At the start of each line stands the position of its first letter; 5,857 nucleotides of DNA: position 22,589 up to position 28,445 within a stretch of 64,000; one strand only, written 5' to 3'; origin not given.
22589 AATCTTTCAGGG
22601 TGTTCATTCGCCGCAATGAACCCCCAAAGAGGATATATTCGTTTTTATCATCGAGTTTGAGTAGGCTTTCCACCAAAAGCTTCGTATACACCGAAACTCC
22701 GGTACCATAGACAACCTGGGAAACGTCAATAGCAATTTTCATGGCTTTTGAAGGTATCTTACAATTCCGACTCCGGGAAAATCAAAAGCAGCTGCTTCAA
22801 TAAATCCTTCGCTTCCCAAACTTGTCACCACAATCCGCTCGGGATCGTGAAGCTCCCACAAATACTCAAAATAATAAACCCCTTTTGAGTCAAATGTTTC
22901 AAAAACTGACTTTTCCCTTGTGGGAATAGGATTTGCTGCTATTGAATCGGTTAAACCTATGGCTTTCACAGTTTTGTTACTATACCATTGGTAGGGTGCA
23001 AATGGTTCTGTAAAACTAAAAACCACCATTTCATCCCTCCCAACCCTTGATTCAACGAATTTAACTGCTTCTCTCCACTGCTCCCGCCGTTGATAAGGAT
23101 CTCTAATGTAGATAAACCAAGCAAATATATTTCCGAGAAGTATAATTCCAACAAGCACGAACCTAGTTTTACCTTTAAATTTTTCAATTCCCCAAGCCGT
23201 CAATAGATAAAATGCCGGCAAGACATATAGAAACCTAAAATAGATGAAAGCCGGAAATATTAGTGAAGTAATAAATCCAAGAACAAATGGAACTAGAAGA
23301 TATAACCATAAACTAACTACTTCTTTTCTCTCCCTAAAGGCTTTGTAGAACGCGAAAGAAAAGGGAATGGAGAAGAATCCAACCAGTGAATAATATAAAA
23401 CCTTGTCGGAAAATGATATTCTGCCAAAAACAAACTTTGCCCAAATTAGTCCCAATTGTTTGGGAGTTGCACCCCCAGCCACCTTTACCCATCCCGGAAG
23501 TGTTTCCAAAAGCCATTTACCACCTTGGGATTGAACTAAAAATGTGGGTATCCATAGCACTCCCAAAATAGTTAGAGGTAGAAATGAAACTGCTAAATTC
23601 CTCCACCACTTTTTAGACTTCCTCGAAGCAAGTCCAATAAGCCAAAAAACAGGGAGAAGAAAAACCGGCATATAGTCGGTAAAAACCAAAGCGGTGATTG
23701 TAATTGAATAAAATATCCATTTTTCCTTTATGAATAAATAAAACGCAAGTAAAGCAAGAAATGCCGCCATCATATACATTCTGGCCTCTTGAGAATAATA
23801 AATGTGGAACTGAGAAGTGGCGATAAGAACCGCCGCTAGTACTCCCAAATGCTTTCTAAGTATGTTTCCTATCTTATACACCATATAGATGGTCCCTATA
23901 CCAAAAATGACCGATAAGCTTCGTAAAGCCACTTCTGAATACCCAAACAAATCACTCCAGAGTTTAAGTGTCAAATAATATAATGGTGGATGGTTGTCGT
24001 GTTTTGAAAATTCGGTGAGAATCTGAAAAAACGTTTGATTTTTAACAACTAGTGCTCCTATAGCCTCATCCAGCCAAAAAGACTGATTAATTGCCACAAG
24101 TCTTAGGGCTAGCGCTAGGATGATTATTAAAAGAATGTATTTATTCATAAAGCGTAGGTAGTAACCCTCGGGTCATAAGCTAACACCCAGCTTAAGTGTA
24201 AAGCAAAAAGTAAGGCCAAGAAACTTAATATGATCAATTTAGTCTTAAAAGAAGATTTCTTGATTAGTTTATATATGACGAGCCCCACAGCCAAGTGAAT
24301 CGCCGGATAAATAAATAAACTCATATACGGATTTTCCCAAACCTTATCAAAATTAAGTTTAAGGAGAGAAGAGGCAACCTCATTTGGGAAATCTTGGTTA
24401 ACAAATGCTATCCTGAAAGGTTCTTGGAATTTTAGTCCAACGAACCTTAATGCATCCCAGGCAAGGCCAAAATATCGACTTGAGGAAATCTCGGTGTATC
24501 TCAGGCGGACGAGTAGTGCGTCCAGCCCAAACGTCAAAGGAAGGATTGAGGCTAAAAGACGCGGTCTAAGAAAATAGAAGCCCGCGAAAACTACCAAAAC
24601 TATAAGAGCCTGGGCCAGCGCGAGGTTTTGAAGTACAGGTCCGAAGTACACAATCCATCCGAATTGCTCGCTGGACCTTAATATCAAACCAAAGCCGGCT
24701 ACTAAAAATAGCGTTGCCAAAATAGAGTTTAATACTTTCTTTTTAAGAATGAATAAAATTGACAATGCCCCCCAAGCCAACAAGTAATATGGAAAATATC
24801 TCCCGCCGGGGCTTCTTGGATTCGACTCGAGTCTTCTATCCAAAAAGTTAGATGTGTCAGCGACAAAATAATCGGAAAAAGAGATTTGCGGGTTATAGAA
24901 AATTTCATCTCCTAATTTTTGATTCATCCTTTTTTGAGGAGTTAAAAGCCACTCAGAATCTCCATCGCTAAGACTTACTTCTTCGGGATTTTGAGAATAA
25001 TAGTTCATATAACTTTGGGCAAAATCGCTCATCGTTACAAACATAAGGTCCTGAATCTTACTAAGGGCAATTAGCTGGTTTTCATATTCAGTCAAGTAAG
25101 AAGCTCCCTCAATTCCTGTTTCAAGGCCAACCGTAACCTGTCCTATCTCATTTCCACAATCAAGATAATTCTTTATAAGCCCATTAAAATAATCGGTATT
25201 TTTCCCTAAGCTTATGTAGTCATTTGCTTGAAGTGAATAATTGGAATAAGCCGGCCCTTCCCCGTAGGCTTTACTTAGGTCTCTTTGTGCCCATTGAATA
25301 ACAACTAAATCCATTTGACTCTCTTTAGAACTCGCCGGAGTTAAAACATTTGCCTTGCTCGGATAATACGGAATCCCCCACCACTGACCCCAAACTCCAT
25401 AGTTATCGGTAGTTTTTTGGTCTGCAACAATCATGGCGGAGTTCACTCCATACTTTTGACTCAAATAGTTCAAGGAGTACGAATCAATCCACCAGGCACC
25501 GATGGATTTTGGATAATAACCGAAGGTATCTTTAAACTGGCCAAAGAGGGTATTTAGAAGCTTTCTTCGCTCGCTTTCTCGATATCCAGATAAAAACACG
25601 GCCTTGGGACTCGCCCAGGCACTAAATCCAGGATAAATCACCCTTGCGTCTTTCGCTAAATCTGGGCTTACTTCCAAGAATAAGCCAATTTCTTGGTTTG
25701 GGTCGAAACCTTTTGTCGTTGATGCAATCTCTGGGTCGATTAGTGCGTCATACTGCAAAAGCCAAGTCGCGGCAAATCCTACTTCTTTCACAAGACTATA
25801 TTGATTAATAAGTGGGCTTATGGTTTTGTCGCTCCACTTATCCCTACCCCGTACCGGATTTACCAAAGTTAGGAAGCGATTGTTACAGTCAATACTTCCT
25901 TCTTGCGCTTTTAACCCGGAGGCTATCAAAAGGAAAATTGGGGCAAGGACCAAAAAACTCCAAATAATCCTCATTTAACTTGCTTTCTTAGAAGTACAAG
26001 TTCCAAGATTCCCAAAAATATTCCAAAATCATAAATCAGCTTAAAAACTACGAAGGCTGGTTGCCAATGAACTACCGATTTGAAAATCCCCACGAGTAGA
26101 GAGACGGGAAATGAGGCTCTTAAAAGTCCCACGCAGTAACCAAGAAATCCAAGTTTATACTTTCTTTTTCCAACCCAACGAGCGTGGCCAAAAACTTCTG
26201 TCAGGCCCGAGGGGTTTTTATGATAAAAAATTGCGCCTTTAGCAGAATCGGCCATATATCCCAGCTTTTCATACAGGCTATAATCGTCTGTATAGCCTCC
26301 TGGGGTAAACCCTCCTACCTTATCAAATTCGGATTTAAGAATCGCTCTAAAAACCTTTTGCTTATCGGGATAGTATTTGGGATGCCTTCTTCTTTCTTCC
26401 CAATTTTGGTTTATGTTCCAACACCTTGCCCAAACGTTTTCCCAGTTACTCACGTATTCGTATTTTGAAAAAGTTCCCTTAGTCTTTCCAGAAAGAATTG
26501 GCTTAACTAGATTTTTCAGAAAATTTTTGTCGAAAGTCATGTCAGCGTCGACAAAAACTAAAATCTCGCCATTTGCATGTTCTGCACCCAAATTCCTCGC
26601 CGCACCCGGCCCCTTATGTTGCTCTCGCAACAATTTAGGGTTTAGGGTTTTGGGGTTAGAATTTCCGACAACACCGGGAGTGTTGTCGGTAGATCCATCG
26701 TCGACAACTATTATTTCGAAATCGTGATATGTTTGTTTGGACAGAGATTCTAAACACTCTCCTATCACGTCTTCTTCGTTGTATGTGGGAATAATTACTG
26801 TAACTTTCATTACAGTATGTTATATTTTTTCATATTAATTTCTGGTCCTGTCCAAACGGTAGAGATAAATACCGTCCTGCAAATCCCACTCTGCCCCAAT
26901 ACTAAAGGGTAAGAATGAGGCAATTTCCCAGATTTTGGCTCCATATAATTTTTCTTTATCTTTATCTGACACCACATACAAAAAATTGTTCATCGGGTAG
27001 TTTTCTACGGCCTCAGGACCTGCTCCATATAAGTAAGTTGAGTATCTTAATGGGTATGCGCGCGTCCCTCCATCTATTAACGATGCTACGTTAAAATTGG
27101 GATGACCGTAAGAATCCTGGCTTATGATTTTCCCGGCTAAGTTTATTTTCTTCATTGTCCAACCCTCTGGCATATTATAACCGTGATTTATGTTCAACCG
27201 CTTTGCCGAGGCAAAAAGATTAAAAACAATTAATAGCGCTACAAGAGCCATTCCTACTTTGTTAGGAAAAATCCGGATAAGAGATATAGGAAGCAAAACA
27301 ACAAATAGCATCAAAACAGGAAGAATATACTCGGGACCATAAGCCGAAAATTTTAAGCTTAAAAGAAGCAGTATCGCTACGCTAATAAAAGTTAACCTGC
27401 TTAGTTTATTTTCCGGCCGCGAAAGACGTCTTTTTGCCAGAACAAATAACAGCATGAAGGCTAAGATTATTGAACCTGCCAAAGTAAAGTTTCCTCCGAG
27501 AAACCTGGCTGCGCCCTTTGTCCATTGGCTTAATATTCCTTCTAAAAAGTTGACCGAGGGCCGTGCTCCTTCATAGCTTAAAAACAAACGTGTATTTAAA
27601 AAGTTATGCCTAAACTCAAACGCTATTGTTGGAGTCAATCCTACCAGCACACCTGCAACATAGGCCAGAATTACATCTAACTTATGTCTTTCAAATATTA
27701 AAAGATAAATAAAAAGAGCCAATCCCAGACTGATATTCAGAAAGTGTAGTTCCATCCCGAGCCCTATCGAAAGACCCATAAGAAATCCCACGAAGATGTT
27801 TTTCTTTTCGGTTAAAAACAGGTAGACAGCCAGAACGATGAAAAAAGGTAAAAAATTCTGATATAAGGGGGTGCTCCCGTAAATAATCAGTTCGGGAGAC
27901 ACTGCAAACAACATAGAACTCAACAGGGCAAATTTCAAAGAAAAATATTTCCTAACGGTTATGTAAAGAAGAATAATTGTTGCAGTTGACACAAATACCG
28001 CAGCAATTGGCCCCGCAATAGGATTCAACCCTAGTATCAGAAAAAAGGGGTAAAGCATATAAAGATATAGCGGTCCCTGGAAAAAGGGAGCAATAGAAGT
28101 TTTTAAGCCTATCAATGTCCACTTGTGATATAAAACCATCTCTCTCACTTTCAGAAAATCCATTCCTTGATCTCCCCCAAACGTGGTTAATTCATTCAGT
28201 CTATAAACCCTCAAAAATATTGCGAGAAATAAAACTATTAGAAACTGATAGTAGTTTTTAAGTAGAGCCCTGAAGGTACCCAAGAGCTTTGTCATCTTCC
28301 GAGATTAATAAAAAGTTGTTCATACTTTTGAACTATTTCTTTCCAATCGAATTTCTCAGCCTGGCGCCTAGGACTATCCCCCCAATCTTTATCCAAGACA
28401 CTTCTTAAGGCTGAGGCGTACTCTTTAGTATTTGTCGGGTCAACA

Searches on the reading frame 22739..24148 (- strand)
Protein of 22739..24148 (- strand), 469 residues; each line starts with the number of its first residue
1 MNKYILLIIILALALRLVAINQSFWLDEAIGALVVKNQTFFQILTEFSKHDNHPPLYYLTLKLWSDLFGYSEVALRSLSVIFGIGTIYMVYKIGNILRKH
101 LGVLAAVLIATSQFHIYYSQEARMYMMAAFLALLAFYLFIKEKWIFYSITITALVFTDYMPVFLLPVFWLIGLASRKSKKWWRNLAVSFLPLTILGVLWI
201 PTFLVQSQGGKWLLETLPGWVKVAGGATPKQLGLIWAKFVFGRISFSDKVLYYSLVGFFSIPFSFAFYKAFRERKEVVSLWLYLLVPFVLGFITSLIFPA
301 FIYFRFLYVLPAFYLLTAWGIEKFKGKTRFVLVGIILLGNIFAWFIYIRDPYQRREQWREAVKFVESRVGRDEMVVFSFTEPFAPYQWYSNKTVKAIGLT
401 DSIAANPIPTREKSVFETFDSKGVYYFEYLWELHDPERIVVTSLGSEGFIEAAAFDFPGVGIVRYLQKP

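Call 7: search_protein_families(library=pfam, proteins=[window:22739-24148:-], max_evalue=0.001)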
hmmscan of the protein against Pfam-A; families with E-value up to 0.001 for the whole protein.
window:22739-24148:- (469 aa): 1 family
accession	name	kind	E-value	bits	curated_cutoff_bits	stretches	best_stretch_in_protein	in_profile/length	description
PF13231.12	PMT_2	-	3.4e-07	31.1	26.1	1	52-195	1-150/160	Dolichyl-phosphate-mannose-protein mannosyltransferase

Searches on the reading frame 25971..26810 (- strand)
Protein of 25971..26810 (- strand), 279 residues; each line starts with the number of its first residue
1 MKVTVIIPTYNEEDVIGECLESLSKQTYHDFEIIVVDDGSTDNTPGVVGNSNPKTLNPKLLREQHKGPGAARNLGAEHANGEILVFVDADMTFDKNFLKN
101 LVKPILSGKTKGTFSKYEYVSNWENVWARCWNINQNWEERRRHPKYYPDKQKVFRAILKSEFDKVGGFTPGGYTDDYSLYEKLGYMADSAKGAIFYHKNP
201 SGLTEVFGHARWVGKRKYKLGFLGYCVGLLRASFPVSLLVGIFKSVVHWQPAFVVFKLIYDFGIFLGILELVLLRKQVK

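Call 7: search_protein_families(library=pfam, proteins=[window:25971-26810:-], max_evalue=0.001)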
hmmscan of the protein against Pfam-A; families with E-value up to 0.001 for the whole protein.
window:25971-26810:- (279 aa): 4 families
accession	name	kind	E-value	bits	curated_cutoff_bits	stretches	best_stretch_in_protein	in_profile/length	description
PF00535.33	Glycos_transf_2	-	2.4e-35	122.4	23.3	1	4-142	1-137/168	Glycosyl transferase family 2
PF13641.12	Glyco_tranf_2_3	-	3.5e-14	53.8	27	1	3-133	3-137/230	Glycosyltransferase like family 2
PF10111.15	Glyco_tranf_2_2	-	2.3e-13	50.7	27.3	1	4-103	1-104/276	Glycosyltransferase like family 2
PF13704.12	Glyco_tranf_2_4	-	0.00036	21.4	27.5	0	11-90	2-81/98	Glycosyl transferase family 2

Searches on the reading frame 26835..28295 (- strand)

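Call 7: search_protein_families(library=pfam, proteins=[window:26835-28295:-], max_evalue=0.001)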
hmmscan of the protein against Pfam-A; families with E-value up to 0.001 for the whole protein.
window:26835-28295:- (486 aa): 1 family
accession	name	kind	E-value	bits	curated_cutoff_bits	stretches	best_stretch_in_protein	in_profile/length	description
PF13231.12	PMT_2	-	9.7e-12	45.8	26.1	1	74-221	3-152/160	Dolichyl-phosphate-mannose-protein mannosyltransferase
